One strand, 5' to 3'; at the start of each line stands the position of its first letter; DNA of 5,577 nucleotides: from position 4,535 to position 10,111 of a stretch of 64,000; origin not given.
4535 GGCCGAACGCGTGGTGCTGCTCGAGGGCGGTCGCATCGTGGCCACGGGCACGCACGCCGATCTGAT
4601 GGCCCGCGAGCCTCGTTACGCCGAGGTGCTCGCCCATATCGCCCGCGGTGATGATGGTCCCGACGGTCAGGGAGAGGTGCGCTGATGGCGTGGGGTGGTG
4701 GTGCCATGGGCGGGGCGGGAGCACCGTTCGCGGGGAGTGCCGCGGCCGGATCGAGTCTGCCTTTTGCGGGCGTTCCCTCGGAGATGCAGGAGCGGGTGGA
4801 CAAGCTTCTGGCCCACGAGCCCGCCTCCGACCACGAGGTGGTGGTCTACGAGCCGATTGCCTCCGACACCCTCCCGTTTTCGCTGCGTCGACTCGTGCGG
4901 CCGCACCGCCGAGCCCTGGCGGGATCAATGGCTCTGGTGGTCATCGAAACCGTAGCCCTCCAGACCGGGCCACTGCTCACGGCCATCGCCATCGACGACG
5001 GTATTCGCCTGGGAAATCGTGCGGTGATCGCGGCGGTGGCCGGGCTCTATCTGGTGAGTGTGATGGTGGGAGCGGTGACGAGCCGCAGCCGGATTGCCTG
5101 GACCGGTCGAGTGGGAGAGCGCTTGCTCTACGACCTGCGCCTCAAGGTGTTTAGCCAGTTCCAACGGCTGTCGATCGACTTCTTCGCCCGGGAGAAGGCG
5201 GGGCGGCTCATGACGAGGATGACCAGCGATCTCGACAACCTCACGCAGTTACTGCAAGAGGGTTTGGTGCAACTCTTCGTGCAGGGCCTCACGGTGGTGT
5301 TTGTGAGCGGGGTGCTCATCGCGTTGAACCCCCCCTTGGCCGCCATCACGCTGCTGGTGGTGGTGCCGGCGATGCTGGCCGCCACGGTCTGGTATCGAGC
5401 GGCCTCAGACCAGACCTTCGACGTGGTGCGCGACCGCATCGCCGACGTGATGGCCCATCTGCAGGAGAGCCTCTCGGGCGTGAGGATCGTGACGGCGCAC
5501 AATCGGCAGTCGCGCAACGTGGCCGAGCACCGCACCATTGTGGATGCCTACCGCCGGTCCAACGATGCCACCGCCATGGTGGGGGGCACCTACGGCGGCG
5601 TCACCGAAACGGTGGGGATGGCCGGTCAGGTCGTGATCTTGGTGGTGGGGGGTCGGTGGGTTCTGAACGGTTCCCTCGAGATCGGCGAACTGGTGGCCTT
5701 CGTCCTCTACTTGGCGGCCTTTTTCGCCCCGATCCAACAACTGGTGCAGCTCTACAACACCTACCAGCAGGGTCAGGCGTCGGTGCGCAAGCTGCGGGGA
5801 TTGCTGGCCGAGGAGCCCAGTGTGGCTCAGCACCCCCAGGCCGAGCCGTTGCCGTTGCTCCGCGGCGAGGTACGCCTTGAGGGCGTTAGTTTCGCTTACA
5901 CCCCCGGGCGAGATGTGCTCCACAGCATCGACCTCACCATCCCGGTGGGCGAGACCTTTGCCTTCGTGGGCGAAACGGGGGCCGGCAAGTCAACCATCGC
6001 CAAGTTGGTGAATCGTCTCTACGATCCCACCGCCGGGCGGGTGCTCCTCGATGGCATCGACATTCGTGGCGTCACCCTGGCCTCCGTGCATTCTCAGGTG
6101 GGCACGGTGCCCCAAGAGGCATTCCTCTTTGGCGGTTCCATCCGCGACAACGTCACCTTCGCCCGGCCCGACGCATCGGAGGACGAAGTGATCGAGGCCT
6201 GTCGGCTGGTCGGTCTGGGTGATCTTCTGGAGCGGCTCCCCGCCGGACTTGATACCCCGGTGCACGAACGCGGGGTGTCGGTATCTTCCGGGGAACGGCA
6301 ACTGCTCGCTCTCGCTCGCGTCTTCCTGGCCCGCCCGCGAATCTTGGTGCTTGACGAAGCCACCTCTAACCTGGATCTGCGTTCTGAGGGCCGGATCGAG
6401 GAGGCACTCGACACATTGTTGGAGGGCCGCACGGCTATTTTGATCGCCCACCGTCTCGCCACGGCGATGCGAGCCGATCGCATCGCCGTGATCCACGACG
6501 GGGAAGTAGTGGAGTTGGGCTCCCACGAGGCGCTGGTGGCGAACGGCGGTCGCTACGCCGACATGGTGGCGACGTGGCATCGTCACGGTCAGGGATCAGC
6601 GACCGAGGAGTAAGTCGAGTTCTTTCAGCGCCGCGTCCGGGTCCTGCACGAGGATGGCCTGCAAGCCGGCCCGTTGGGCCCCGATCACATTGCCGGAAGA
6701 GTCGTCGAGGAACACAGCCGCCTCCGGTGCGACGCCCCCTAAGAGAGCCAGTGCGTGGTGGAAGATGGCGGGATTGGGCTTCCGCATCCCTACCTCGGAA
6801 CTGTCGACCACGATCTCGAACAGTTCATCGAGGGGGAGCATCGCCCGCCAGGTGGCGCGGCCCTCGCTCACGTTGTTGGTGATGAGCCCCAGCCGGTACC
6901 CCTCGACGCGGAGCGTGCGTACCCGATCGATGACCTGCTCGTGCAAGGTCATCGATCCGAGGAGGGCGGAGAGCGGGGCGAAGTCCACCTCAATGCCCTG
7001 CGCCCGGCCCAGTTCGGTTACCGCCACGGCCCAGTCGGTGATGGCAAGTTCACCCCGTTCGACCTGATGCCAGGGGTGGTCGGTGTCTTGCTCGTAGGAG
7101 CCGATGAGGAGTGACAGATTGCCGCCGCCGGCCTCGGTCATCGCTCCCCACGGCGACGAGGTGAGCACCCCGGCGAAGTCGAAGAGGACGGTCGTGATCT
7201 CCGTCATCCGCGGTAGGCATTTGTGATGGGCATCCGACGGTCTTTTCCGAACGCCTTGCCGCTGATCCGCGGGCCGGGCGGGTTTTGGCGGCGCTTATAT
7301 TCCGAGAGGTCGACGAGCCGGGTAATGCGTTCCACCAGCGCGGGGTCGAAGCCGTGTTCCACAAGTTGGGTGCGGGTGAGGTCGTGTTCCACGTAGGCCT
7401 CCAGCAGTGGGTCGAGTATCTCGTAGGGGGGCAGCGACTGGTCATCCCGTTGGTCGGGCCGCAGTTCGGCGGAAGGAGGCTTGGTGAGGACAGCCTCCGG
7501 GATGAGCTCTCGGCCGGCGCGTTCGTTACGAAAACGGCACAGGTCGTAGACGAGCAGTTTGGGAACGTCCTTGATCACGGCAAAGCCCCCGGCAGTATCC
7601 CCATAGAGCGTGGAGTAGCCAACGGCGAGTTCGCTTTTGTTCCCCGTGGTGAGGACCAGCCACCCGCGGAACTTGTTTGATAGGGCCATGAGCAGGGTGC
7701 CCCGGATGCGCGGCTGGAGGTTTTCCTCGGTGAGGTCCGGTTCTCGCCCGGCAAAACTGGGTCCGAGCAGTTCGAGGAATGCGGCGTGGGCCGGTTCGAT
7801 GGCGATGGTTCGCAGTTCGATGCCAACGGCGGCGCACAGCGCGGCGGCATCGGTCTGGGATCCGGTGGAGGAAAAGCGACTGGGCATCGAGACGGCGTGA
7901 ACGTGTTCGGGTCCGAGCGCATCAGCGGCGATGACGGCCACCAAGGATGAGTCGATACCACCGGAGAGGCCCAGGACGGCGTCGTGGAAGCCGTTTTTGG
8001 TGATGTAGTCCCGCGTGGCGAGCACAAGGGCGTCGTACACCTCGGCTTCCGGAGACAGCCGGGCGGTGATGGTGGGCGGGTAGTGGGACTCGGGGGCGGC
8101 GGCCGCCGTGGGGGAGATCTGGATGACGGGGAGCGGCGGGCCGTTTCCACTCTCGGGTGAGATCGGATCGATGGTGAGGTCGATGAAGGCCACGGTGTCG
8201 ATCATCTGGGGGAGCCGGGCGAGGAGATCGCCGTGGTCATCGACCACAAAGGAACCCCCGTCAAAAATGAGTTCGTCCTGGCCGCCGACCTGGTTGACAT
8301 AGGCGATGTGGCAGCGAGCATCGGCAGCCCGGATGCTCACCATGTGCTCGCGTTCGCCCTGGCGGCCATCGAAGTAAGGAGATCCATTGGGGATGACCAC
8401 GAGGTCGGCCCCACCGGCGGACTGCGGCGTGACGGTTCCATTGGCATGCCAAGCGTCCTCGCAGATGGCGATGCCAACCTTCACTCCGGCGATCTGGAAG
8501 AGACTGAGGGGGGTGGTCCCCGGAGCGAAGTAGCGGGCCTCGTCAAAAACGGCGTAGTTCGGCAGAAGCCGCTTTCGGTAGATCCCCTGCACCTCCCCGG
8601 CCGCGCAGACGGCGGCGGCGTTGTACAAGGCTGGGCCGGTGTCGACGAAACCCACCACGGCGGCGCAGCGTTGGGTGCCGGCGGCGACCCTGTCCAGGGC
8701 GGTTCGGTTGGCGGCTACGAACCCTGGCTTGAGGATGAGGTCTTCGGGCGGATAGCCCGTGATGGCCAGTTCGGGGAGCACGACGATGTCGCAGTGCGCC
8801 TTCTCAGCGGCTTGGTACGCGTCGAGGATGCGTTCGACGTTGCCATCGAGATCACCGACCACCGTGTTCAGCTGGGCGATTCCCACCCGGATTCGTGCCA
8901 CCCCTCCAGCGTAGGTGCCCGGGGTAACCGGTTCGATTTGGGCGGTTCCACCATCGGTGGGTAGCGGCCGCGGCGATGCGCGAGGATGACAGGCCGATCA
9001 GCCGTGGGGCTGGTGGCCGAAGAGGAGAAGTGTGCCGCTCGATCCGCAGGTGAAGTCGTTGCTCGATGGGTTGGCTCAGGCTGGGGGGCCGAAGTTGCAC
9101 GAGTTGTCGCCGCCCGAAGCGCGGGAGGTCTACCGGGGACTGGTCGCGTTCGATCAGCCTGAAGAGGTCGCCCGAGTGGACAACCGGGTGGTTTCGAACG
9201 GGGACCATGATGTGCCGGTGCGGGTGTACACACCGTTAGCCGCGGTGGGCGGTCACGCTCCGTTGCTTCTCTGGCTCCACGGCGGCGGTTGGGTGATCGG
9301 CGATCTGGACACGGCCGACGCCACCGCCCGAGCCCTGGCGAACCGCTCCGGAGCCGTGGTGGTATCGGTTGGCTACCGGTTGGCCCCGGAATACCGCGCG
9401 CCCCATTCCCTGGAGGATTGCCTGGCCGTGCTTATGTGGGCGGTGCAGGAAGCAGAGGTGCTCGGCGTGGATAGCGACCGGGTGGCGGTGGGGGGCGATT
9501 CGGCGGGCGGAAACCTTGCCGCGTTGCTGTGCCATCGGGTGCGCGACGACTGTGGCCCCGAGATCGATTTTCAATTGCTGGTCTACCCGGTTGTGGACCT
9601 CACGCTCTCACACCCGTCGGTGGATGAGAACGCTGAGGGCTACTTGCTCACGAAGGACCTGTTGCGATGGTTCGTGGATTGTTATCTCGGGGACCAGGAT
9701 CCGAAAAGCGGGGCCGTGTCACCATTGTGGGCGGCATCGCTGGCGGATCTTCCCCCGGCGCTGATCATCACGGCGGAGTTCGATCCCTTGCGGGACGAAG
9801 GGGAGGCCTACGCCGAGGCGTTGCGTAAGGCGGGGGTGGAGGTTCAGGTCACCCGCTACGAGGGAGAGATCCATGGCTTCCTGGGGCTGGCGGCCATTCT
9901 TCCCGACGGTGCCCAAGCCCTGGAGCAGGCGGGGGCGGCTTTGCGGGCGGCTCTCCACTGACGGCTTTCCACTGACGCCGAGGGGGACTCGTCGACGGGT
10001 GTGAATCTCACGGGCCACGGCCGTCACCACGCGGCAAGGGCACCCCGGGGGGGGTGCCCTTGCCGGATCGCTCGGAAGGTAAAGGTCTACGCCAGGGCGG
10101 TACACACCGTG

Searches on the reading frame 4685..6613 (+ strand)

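Call 12: search_protein_families(library=pfam, proteins=[window:4685-6613:+], max_evalue=0.001)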
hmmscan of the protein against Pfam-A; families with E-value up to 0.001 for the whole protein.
window:4685-6613:+ (642 aa): 2 families
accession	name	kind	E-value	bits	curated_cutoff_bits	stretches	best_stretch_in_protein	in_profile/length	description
PF00664.28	ABC_membrane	-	2.7e-40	139.2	28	1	81-349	4-273/274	ABC transporter transmembrane region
PF00005.33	ABC_tran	-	3.1e-29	102.7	25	1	412-561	1-137/137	ABC transporter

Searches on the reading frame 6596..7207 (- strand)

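Call 12: search_protein_families(library=pfam, proteins=[window:6596-7207:-], max_evalue=0.001)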
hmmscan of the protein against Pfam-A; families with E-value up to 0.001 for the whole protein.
window:6596-7207:- (203 aa): 3 families
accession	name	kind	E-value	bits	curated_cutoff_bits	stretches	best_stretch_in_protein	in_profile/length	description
PF00702.32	Hydrolase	-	1.6e-16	61.7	26.4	1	4-181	1-191/191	haloacid dehalogenase-like hydrolase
PF13419.12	HAD_2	-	3e-13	50.7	23.8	1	87-187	79-178/178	Haloacid dehalogenase-like hydrolase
PF13242.12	Hydrolase_like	-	2.1e-05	24.8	22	1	141-188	2-49/75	HAD-hyrolase-like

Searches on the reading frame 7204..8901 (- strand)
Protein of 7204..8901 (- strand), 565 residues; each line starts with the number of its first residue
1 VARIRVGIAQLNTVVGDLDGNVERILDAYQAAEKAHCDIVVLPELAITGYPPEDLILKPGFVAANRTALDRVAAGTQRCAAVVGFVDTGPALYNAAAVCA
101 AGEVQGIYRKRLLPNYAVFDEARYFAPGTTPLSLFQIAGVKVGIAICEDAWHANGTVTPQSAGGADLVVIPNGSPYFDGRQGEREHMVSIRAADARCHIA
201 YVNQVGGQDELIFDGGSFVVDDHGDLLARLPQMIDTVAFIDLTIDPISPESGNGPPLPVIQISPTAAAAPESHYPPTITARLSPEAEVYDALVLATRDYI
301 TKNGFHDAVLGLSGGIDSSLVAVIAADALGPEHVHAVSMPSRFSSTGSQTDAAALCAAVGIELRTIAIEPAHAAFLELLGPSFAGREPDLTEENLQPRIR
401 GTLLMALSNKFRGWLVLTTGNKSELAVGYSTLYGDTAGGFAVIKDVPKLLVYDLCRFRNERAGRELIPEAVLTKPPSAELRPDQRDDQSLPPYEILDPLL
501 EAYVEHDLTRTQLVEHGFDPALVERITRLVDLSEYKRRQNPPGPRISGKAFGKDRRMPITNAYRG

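Call 12: search_protein_families(library=pfam, proteins=[window:7204-8901:-], max_evalue=0.001)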
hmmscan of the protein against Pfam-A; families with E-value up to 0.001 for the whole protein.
window:7204-8901:- (565 aa): 3 families
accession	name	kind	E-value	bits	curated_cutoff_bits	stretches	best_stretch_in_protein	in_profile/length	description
PF02540.23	NAD_synthase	-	4.6e-68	229.4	21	1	290-539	3-241/242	NAD synthase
PF00795.27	CN_hydrolase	-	1.2e-34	120.3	23.2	1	5-243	1-247/256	Carbon-nitrogen hydrolase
PF00733.27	Asn_synthase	-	0.00093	19.4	21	0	312-373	24-84/354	Asparagine synthase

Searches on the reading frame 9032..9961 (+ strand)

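Call 12: search_protein_families(library=pfam, proteins=[window:9032-9961:+], max_evalue=0.001)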
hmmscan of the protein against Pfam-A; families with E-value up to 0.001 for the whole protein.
window:9032-9961:+ (309 aa): 5 families
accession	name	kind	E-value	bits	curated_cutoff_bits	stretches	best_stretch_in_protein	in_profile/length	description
PF07859.19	Abhydrolase_3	-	1.2e-74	251.1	25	1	79-284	1-209/210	alpha/beta hydrolase fold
PF20434.5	BD-FAE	-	8.3e-20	71.7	26.8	1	66-168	4-108/215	BD-FAE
PF00135.34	COesterase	-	1.5e-10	41.1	27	1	64-167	89-201/515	Carboxylesterase family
PF00326.27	Peptidase_S9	-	2.6e-07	30.8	22.6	1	126-283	44-189/213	Prolyl oligopeptidase family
PF01738.24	DLH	-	0.00057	20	21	0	242-295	145-200/217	Dienelactone hydrolase family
